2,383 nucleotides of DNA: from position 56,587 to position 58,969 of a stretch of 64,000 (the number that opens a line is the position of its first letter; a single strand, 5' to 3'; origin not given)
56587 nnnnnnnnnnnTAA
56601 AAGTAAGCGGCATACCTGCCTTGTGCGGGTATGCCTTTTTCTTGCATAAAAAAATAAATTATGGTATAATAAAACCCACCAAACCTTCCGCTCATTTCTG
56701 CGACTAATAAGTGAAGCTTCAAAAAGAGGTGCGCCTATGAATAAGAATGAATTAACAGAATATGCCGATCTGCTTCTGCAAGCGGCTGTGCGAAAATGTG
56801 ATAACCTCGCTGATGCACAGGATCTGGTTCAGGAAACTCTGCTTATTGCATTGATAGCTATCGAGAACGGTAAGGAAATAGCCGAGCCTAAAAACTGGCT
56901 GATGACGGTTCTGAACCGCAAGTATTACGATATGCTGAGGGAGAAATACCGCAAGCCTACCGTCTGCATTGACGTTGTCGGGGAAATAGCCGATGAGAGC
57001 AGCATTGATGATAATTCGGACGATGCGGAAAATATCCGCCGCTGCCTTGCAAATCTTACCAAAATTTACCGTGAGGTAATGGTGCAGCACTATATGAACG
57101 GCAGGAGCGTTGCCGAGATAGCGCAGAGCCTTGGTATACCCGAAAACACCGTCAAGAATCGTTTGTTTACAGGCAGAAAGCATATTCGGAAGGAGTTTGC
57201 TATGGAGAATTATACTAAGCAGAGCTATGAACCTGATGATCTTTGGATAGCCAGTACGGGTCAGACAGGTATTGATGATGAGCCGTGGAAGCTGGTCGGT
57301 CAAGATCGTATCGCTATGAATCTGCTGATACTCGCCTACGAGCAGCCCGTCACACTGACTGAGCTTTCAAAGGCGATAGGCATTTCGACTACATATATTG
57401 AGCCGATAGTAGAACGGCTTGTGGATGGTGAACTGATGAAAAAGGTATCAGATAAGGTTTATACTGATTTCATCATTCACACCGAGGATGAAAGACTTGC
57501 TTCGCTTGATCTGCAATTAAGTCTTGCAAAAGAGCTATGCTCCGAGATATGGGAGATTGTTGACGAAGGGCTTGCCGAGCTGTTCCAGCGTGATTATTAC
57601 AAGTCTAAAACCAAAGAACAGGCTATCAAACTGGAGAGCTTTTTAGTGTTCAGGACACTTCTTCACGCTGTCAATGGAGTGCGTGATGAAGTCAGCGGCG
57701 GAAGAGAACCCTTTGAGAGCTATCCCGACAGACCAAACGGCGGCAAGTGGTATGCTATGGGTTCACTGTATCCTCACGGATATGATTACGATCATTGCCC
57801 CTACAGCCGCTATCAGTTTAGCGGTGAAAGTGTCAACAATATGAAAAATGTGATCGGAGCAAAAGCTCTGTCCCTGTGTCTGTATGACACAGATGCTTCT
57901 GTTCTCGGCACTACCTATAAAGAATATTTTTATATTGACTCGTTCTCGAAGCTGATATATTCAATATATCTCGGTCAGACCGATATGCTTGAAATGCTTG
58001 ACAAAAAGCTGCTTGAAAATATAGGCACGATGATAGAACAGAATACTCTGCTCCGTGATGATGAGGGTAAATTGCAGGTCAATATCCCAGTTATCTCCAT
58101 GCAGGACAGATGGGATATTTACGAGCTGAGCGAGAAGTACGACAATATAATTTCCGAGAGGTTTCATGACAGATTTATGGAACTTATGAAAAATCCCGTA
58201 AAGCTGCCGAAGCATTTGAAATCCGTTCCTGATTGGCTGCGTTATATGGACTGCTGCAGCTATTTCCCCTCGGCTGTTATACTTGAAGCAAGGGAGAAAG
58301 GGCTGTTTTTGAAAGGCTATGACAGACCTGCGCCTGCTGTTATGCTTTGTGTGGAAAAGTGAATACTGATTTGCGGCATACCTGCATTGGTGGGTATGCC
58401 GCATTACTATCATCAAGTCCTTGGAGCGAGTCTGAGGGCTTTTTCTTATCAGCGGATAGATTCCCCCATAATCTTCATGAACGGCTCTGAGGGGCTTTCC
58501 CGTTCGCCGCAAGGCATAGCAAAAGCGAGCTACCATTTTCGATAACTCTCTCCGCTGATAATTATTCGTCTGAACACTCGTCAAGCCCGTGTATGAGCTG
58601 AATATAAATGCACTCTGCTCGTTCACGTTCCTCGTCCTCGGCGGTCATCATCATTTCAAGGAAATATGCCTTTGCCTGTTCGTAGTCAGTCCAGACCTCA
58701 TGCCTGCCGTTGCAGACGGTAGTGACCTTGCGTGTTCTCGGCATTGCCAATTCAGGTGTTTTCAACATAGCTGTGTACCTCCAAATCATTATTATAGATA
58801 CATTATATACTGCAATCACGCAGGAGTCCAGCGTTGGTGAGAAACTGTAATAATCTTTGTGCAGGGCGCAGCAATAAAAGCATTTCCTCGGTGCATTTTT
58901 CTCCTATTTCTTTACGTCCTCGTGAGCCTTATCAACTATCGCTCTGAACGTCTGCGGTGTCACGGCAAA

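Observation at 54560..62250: Approximately 7.7-kb low-GC island with serine recombinase, MobC-like and TnpW-like genes but no relaxase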

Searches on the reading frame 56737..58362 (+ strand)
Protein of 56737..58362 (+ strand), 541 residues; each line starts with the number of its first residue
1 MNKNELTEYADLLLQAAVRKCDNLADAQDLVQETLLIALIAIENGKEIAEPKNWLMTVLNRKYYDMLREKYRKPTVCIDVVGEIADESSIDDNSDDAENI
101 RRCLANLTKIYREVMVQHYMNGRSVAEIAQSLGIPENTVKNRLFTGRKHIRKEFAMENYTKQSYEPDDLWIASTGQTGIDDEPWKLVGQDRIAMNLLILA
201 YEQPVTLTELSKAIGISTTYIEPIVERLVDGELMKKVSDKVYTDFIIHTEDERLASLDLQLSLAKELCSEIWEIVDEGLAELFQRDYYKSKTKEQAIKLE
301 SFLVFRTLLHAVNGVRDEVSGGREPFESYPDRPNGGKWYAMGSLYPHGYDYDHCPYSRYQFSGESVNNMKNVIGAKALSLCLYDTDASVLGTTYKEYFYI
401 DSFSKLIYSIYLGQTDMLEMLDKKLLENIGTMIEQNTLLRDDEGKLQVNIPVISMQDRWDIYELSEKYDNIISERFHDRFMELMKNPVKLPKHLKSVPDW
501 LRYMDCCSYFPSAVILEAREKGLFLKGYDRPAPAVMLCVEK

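Call 3: search_protein_families(library=pfam, proteins=[window:56737-58362:+], max_evalue=0.01)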
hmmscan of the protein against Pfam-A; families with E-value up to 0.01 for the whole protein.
window:56737-58362:+ (541 aa): 16 families
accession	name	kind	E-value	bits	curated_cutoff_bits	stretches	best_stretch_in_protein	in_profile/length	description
PF08281.18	Sigma70_r4_2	-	1.1e-15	57.5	25.7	1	98-150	2-54/54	Sigma-70, region 4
PF04545.22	Sigma70_r4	-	8.2e-12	44.9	24.1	1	103-152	1-50/50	Sigma-70, region 4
PF04542.20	Sigma70_r2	-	7.3e-11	42.1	24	1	7-71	3-69/71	Sigma-70 region 2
PF06530.18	Phage_antitermQ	-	0.00013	22.3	26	1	94-157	47-113/118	Phage antitermination protein Q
PF13384.12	HTH_23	-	0.00029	21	24.6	1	112-141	7-36/50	Homeodomain-like domain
PF05491.19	RuvB_C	-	0.00054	20.3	24.7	0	189-228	7-47/72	RuvB C-terminal winged helix domain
PF12840.13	HTH_20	-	0.00077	19.8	27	0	110-143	9-39/51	Helix-turn-helix domain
PF13412.12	HTH_24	-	0.0017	18.4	21.9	0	124-143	19-38/48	Winged helix-turn-helix DNA-binding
PF00196.25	GerE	-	0.0023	18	23.5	1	107-141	3-36/57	Bacterial regulatory proteins, luxR family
PF07638.17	Sigma70_ECF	-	0.0026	18.1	21.1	1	88-153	118-182/185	ECF sigma factor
PF01978.25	TrmB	-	0.0041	17.4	25.6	0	197-240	15-58/68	Sugar-specific transcriptional regulator TrmB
PF09339.16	HTH_IclR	-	0.0047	17.1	22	0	122-143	18-39/52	IclR helix-turn-helix domain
PF06056.18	Terminase_5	-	0.0058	17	20.3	0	117-141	8-32/58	Putative ATPase subunit of terminase (gpP-like)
PF13556.12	HTH_30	-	0.0063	16.7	27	0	117-143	7-33/59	PucR C-terminal helix-turn-helix domain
PF04967.18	HTH_10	-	0.0064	16.7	23.1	0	203-222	22-41/53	HTH DNA binding domain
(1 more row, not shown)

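Call 7: search_protein_families(library=ncbifam, proteins=[window:56737-58362:+], max_evalue=0.01)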
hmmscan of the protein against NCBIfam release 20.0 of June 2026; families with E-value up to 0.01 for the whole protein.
window:56737-58362:+ (541 aa): 92 families (the best 25 are shown)
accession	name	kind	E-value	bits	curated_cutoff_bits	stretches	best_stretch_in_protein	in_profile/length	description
NF007227.0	PRK09645.1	subfamily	5.5e-21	75.2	202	1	7-153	20-169/177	sigma-70 family RNA polymerase sigma factor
TIGR02937.1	sigma70-ECF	superfamily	1e-20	74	42.9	1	8-153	9-164/165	sigma-70 family RNA polymerase sigma factor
NF058625.1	sigma_PG0214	equivalog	1.9e-18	66.8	130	1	4-159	8-166/170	GFO_1088 family ECF-type sigma factor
TIGR02983.1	SigE-fam_strep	subfamily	1.2e-17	64.3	141.55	1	11-155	17-159/162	SigE family RNA polymerase sigma factor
NF009170.0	PRK12517.1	subfamily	1.9e-17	63.3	197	1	19-160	42-182/188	RNA polymerase sigma factor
NF007216.0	PRK09638.1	equivalog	3.5e-17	62.7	194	1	23-157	41-177/180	RNA polymerase sigma factor SigY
TIGR02950.1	SigM_subfam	subfamily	2e-16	60.2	147.95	1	7-152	7-156/159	RNA polymerase sigma factor, SigM family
TIGR02985.1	Sig70_bacteroi1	subfamily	5.1e-16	59.3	126.4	1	8-153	9-161/162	RNA polymerase sigma-70 factor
NF007225.0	PRK09643.1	equivalog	1.4e-15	57.5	190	1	10-159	37-187/204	RNA polymerase sigma factor SigM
NF053879.1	RNAPolSigSigVBac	equivalog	2e-15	56.8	190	1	20-157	24-158/160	RNA polymerase sigma factor SigV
NF009168.0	PRK12515.1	subfamily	2e-15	56.8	236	1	18-152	40-177/189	RNA polymerase sigma factor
TIGR02947.1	SigH_actino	hypoth_equivalog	2.4e-15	56.7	251.55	1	7-155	18-180/193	RNA polymerase sigma-70 factor, TIGR02947 family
NF009174.0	PRK12522.1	equivalog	7e-15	55.5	217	1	8-154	11-167/175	RNA polymerase sigma factor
NF007223.0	PRK09641.1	equivalog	1.5e-14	54.3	209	1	9-154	27-184/187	RNA polymerase sigma factor SigW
TIGR02989.1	Sig-70_gvs1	subfamily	6.5e-14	52.2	124.55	1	8-151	9-155/158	RNA polymerase sigma-70 factor, Rhodopirellula/Verrucomicrobium family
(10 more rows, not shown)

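Call 12: search_protein_families(library=phrogs, proteins=[window:56737-58362:+], max_evalue=0.01)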
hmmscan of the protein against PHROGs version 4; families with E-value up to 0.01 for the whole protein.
window:56737-58362:+ (541 aa): 13 families
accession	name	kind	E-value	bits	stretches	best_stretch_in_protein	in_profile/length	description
phrog_1740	-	transcription regulation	7.2e-19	68.7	1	4-155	60-217/567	RNA polymerase sigma factor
phrog_11138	-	unknown function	6.3e-07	30.8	1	89-155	74-140/142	-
phrog_79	-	transcription regulation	7e-06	26.8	1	91-159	60-142/156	anti-termination protein Q-like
phrog_36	-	transcription regulation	0.00013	22.6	1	93-152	126-185/220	transcriptional regulator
phrog_1190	-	transcription regulation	0.00033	21.5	1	85-157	92-162/167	RNA polymerase sigma factor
phrog_351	-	transcription regulation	0.0004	20.1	1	84-153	653-725/928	RNA polymerase sigma factor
phrog_248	-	transcription regulation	0.0011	20.1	1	96-141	79-124/161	transcriptional activator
phrog_3512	-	transcription regulation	0.0013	19.9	0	105-166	64-124/130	sigma factor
phrog_31115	-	DNA, RNA and nucleotide metabolism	0.0017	19.7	0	91-144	42-97/121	replication initiation protein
phrog_16568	-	moron, auxiliary metabolic gene and host takeover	0.0018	19.4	0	198-240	13-55/129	Ren-like exclusion protein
phrog_4538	-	unknown function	0.0029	17.5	0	91-144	337-390/447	-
phrog_4583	-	transcription regulation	0.003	18.6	0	121-146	22-47/81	transcriptional repressor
phrog_6081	-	unknown function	0.008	16.7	0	94-142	44-88/169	-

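Call 13: search_protein_families(library=padloc, proteins=[window:56737-58362:+], max_evalue=0.01)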
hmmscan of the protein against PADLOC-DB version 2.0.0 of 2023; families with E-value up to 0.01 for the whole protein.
window:56737-58362:+ (541 aa): 3 families
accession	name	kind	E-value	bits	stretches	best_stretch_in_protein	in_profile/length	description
PDLC01851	CARF3--CARF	-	0.0028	15.1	1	104-158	207-260/279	-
PDLC01848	CARF3--CARF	-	0.0037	14.9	0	117-143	144-170/197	-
PDLC04133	mad1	-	0.0038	15.5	0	124-146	7-29/60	mads_1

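Call 53: find_homologous_proteins(query=window:56737-58362:+, max_evalue=0.00001)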
Query window:56737-58362:+ (541 aa): 805 proteins with E <= 0.00001 among 8000 candidates; the best 120 are listed.
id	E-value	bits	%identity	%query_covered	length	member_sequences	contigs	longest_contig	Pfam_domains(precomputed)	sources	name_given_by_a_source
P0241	0.0e+0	1187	95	100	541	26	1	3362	PF04545.23,PF04542.21,PF08281.19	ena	-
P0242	0.0e+0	1137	92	100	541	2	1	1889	PF04545.23,PF04542.21,PF08281.19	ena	-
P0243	0.0e+0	1087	87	100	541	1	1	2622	PF04545.23,PF04542.21,PF08281.19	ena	-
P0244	0.0e+0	1084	87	100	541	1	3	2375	PF04545.23,PF04542.21,PF08281.19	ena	-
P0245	0.0e+0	1027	81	100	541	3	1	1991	PF04545.23,PF04542.21,PF08281.19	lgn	-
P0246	0.0e+0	1015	81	100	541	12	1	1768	PF04545.23,PF04542.21,PF08281.19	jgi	jgi:RNA polymerase sigma-70 factor (ECF subfamily)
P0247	1.1e-296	1003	81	100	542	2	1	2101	PF04545.23,PF04542.21,PF08281.19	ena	-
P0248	6.9e-257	871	69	100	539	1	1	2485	PF04545.23,PF04542.21,PF08281.19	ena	-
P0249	4.2e-255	865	69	100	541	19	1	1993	PF04545.23,PF04542.21,PF08281.19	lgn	-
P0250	1.5e-253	860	70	100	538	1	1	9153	PF04545.23,PF04542.21,PF08281.19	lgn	-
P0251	1.6e-251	854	68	100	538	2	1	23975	PF04545.23,PF04542.21,PF08281.19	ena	-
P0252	2.6e-251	853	68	100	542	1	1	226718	PF04545.23,PF04542.21,PF08281.19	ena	-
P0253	1.3e-248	844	66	100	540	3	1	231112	PF04545.23,PF04542.21,PF08281.19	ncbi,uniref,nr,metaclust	ncbi:RNA polymerase sigma factor [Butyrivibrio sp. MC2021]|uniref:RNA polymerase sigma factor n=1 Ta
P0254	6.5e-247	838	66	100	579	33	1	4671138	PF04545.23,PF04542.21,PF08281.19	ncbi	ncbi:RNA polymerase sigma factor [Butyrivibrio fibrisolvens]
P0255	5.1e-244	829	67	100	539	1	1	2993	PF13384.13,PF13518.13,PF04545.23,PF04542.21,PF08281.19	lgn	-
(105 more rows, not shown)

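Call 54: find_encoding_contigs(protein=P0253, flank=8000, max_places=3)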
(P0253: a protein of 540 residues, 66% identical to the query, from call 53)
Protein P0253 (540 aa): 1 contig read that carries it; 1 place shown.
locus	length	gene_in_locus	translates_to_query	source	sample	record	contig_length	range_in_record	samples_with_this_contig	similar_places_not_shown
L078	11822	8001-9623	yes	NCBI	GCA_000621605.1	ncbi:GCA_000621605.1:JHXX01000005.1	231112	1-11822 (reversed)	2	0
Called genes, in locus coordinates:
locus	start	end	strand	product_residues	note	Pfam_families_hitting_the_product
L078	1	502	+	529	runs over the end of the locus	PF12708:Pect-lyase_RHGA_epim (faint), PF00295:Glyco_hydro_28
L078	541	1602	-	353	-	PF00155:Aminotran_1_2 (weak), PF01212:Beta_elim_lyase, PF00266:Aminotran_5 (faint)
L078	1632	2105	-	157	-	PF01590:GAF, PF13185:GAF_2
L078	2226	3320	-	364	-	PF00990:GGDEF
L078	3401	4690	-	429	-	PF01472:PUA (faint), PF17785:PUA_3, PF10672:Methyltrans_SAM, PF02475:TRM5-TYW2_MTfase (weak), PF03602:Cons_hypoth95, PF06325:PrmA (weak), PF13649:Methyltransf_25 (weak), PF13847:Methyltransf_31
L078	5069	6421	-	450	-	PF00165:HTH_AraC (weak), PF12833:HTH_18, PF01636:APH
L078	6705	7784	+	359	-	PF01381:HTH_3, PF12844:HTH_19 (weak), PF13443:HTH_26, PF13560:HTH_31 (weak)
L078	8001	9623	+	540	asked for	PF04542:Sigma70_r2, PF08281:Sigma70_r4_2, PF04545:Sigma70_r4 (weak)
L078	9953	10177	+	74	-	-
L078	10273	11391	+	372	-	PF01548:DEDD_Tnp_IS110, PF02371:Transposase_20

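Call 55: find_encoding_contigs(protein=P0251, flank=8000, max_places=3)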
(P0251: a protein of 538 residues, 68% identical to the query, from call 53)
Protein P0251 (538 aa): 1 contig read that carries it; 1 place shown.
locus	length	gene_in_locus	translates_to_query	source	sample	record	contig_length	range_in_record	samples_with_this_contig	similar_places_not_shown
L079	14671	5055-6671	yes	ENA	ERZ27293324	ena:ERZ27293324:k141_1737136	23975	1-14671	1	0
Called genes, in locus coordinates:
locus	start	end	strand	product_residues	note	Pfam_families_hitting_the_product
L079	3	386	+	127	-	?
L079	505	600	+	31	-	-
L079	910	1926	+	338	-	PF13676:TIR_2 (weak)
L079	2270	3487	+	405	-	PF01546:Peptidase_M20, PF07687:M20_dimer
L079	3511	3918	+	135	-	PF01925:TauE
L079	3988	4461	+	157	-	-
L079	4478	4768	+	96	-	PF03795:YCII (weak)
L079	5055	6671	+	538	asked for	PF04542:Sigma70_r2, PF08281:Sigma70_r4_2, PF04545:Sigma70_r4 (weak)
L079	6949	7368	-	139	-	PF07883:Cupin_2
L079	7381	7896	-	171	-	PF12682:Flavodoxin_4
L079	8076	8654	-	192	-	-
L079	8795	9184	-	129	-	-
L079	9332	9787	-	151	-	PF13306:LRR_5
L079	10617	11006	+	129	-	PF14520:HHH_5 (faint), PF12836:HHH_3, PF00633:HHH, PF03934:T2SSK (weak), PF12826:HHH_2 (faint)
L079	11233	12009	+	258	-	-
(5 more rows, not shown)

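Call 67: search_solved_structures(query=A2, max_evalue=1)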
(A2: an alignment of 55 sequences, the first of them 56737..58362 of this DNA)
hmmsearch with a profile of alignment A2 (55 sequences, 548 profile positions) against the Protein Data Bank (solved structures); distinct sequences matched with E-value up to 1: 31.
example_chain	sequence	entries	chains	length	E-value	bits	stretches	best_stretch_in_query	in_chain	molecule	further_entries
6dv9_F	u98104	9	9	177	7.2e-17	64.5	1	8-152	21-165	ECF RNA polymerase sigma factor SigL | RNA polymerase sigma factor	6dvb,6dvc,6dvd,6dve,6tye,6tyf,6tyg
5zx2_F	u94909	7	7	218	2.4e-13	52.8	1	11-154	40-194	ECF RNA polymerase sigma factor SigH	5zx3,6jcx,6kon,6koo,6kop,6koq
5wuq_A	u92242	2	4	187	3.4e-13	52.4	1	9-157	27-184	ECF RNA polymerase sigma factor SigW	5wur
5uxx_A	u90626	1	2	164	3.8e-12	48.9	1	16-156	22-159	RNA polymerase sigma factor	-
6jcy_F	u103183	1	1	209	9.4e-12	47.6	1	11-154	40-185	ECF RNA polymerase sigma factor SigH,ECF RNA polymerase sigma factor SigE,ECF RNA polymera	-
9m9d_F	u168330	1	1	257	1.1e-10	44.1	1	7-155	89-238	ECF RNA polymerase sigma factor SigE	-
9m9e_F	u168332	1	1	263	1.2e-10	44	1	7-155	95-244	ECF RNA polymerase sigma factor SigE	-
9m98_F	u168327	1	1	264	1.2e-10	44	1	7-155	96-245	ECF RNA polymerase sigma factor SigE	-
1h3l_A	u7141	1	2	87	5.6e-09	38.5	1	7-74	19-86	RNA POLYMERASE SIGMA FACTOR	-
6jhe_A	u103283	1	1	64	3.8e-08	35.7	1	102-157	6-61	ECF RNA polymerase sigma factor SigW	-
3hug_A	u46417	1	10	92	1.1e-07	34.2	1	91-152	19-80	RNA polymerase sigma factor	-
6in7_B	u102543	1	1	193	0.00013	24.1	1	7-157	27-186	RNA polymerase sigma-H factor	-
8z6g_B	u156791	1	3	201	0.00014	23.9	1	8-157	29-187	RNA polymerase sigma factor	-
5xe7_A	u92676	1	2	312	0.00066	21.7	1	9-70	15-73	ECF RNA polymerase sigma factor SigJ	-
4cxf_A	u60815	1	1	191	0.0093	17.9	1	25-152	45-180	RNA POLYMERASE SIGMA FACTOR CNRH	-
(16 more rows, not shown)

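Call 76: predict_structure(alignment_id=A2)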
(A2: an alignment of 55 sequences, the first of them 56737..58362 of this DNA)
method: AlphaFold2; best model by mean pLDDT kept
length: 541 residues; sequences in the alignment: 55
mean_pLDDT: 82.7   pTM: 0.69
mean pLDDT of the five models: 82.7, 82.3, 82.2, 81.6, 79.4
residues with pLDDT >= 90: 276; 70-90: 169; 50-70: 42; < 50: 54
segments of 3 or more residues with pLDDT < 50: 72-107, 150-164
pLDDT, mean of each block of 10 residues (from residue 1): 83 88 80 88 84 86 66 33 26 35 44 60 74 77 61 37 66 86 86 90 89 68 89 94 96 95 98 98 98 97 98 96 91 91 88 88 90 92 91 67 90 79 84 92 92 98 98 98 96 93 95 97 93 96 89
secondary structure, 60 per line:
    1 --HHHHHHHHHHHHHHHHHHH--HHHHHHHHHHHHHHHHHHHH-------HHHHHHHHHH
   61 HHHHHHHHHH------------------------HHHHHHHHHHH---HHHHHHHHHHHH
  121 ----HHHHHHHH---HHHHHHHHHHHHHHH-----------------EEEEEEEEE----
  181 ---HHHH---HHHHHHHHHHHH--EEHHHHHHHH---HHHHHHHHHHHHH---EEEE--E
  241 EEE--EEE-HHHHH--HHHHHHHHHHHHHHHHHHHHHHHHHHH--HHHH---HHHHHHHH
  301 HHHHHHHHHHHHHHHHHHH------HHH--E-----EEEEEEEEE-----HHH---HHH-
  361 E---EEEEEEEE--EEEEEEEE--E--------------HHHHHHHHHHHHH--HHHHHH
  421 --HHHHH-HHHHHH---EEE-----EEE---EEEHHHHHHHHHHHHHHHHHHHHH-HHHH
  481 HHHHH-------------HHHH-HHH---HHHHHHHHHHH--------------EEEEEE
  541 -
elements in order: H3-21 H24-43 H51-70 H95-105 H109-120 H125-132 H136-150 E168-176 H184-187 H191-202 H207-214 H218-230 E234-237 E240-243 E246-248 H250-254 H257-283 H286-289 H293-319 E337-345 E365-372 E375-382 H400-412 H415-420 H423-427 H429-434 E438-440 E446-448 E452-454 H455-475 H477-485 H499-502 H510-520 E535-540

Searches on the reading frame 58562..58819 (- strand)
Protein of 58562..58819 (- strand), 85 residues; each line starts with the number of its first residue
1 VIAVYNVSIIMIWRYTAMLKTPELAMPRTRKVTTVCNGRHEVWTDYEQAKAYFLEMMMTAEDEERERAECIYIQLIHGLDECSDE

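Call 3: search_protein_families(library=pfam, proteins=[window:58562-58819:-], max_evalue=0.01)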
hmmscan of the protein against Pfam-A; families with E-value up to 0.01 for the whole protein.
window:58562-58819:- (85 aa): 0 families

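Call 7: search_protein_families(library=ncbifam, proteins=[window:58562-58819:-], max_evalue=0.01)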
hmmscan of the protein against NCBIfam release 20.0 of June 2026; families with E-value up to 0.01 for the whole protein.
window:58562-58819:- (85 aa): 0 families

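Call 12: search_protein_families(library=phrogs, proteins=[window:58562-58819:-], max_evalue=0.01)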
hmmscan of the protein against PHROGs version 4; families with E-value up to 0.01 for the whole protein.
window:58562-58819:- (85 aa): 1 family
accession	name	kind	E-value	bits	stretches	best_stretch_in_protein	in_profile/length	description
phrog_34775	-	unknown function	2.5e-14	54.3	1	31-85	3-57/59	-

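Call 13: search_protein_families(library=padloc, proteins=[window:58562-58819:-], max_evalue=0.01)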
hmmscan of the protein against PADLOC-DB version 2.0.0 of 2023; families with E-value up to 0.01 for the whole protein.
window:58562-58819:- (85 aa): 0 families
